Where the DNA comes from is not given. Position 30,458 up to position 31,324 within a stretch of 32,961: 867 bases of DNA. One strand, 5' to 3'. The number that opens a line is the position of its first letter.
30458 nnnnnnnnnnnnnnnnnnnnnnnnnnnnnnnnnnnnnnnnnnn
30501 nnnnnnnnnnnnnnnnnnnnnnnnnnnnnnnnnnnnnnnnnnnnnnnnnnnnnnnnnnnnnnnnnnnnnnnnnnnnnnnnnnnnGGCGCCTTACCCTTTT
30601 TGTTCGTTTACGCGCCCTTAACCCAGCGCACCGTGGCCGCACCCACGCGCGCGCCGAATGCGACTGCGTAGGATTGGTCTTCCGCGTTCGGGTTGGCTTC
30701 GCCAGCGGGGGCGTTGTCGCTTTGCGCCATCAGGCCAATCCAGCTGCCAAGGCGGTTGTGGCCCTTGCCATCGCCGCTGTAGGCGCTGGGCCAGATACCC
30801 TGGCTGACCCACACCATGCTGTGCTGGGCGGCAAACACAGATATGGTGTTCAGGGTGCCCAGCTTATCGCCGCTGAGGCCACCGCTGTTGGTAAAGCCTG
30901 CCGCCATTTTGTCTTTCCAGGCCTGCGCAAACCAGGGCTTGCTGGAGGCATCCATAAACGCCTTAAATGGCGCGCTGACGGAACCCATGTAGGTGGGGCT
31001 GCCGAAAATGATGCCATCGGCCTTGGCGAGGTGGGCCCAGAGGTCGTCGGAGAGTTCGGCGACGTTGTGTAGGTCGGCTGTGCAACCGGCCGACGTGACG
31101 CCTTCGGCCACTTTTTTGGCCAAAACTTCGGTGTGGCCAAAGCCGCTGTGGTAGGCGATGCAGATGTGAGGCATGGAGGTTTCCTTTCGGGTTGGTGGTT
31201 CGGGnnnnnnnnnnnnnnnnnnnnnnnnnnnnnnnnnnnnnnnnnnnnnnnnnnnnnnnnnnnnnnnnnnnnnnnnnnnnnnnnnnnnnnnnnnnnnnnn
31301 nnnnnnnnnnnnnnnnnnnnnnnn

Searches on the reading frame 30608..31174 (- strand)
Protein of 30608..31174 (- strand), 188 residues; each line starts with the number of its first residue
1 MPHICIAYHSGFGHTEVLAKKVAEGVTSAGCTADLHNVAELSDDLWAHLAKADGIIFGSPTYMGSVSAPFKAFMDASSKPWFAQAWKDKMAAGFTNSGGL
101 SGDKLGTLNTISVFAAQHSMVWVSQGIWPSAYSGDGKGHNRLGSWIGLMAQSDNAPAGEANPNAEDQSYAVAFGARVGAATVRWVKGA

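Call 13: search_protein_families(library=pfam, max_evalue=0.001, proteins=[window:30608-31174:-])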
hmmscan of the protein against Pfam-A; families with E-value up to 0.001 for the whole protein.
window:30608-31174:- (188 aa): 4 families
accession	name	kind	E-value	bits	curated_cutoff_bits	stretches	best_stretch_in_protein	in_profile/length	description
PF03358.20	FMN_red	-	9.9e-16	58.1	24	1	43-128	62-145/152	NADPH-dependent FMN reductase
PF00258.30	Flavodoxin_1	-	2.9e-09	37.7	25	1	6-80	1-78/143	Flavodoxin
PF12724.12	Flavodoxin_5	-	4.6e-07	30.7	27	1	6-77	2-69/145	Flavodoxin domain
PF02525.22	Flavodoxin_2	-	7.2e-07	29.5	27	1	38-111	65-134/198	Flavodoxin-like fold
